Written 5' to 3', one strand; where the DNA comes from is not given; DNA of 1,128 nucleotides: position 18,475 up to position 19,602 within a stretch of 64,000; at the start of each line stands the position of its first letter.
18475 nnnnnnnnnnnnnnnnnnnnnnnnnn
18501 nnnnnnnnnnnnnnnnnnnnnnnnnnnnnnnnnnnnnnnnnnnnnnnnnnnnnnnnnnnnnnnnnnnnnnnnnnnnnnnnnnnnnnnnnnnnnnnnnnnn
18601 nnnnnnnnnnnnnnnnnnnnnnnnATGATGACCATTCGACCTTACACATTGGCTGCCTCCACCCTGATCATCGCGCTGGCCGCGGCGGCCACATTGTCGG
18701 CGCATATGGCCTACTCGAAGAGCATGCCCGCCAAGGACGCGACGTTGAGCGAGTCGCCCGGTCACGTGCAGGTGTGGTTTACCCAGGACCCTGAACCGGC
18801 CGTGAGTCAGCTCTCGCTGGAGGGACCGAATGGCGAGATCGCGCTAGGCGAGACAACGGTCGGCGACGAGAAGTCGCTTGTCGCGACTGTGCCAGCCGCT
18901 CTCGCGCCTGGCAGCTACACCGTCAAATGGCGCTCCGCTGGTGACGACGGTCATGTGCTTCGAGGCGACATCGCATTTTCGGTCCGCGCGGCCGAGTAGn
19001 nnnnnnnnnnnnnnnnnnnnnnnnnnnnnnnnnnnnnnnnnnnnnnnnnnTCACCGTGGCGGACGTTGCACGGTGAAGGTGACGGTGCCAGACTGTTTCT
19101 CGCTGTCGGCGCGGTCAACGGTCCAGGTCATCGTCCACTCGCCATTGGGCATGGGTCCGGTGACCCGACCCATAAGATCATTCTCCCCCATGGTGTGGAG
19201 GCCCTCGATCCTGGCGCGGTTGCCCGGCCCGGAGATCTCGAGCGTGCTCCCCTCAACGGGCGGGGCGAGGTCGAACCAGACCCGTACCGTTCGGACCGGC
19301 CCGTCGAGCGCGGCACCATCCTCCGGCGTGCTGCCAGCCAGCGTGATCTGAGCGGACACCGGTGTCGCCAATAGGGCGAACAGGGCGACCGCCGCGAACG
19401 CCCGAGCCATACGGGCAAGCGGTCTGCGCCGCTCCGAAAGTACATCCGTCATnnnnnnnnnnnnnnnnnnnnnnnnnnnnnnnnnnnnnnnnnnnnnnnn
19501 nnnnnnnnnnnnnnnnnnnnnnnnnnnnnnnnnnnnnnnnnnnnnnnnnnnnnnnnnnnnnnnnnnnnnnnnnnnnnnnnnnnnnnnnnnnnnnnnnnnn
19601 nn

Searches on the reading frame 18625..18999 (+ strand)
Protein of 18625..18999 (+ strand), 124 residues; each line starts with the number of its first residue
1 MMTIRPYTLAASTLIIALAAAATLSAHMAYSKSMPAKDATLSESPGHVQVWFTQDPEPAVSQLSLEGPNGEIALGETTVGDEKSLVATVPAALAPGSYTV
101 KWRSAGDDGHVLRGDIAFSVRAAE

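Call 8: search_protein_families(library=pfam, proteins=[window:18625-18999:+], max_evalue=0.01)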
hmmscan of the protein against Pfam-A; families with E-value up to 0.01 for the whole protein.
window:18625-18999:+ (124 aa): 1 family
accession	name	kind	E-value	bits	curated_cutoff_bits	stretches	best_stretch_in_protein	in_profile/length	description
PF04234.18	CopC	-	4.5e-19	69.7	23.3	1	27-120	1-92/92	CopC domain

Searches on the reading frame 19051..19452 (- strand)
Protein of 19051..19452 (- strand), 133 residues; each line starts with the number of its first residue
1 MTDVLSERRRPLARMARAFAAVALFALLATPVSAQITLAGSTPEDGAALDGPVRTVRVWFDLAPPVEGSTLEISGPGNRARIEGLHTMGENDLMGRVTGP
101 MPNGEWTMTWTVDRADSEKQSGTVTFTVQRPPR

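Call 8: search_protein_families(library=pfam, proteins=[window:19051-19452:-], max_evalue=0.01)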
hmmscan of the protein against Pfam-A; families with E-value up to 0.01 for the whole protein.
window:19051-19452:- (133 aa): 1 family
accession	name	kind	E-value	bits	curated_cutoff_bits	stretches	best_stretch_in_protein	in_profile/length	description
PF04234.18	CopC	-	1.3e-11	45.8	23.3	1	38-128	4-92/92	CopC domain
